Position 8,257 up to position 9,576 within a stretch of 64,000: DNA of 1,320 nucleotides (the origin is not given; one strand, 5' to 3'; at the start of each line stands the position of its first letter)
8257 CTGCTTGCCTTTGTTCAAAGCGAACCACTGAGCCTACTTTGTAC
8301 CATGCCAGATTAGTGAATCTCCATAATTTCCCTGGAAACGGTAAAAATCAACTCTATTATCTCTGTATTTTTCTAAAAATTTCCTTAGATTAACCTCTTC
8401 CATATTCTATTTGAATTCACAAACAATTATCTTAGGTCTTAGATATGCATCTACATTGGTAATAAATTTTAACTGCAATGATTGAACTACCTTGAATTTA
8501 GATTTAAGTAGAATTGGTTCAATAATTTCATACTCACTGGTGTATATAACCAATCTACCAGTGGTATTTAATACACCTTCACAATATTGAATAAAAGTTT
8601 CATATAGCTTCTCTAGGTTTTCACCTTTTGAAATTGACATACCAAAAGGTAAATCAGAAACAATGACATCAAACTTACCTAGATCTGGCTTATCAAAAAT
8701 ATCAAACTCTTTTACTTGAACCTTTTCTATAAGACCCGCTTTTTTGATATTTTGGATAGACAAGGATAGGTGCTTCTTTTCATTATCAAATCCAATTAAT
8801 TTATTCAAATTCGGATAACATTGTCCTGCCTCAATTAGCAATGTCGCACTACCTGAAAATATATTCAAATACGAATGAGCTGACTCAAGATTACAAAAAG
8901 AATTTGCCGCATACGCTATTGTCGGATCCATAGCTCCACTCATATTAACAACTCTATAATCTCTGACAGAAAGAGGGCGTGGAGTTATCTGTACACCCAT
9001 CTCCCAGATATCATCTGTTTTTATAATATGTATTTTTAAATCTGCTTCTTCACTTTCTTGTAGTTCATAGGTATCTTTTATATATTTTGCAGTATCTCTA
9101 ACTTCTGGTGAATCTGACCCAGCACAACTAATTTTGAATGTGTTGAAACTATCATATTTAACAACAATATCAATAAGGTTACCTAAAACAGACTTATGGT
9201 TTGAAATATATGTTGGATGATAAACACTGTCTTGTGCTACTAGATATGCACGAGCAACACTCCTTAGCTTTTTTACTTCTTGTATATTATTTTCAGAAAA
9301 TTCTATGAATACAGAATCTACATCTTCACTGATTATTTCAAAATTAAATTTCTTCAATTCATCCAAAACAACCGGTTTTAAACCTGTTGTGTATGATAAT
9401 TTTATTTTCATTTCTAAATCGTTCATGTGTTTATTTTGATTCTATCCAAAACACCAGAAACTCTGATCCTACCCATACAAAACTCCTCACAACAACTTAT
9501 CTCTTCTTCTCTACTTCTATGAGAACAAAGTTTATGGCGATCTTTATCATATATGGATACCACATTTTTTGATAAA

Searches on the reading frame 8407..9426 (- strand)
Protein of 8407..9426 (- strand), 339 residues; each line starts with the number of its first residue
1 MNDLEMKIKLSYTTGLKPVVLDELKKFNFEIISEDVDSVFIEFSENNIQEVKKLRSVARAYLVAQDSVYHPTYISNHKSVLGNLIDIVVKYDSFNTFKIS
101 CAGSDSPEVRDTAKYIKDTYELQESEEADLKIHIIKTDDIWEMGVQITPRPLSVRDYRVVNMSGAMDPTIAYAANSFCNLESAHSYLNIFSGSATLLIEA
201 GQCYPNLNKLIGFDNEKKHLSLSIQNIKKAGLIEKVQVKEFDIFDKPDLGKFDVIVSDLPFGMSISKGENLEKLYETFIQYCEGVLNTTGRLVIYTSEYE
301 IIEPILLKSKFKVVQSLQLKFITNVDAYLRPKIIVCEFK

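Call 8: search_protein_families(library=pfam, proteins=[window:8407-9426:-], max_evalue=0.01)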
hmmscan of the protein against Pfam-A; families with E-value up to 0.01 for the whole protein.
window:8407-9426:- (339 aa): 5 families
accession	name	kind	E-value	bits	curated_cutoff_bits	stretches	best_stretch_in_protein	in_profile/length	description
PF01170.24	UPF0020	-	6.1e-26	91.8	22.3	1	155-317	1-187/197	RMKL-like, methyltransferase domain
PF13847.12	Methyltransf_31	-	2.3e-09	37.5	27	1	181-310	2-127/145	Methyltransferase domain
PF05175.20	MTS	-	6.1e-07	29.7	23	1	186-317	35-160/170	Methyltransferase small domain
PF11599.14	AviRa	-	0.0014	18.6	25.7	0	229-297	140-210/232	RRNA methyltransferase AviRa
PF03602.21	Cons_hypoth95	-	0.0058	16.8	24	0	184-274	43-136/182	Conserved hypothetical protein 95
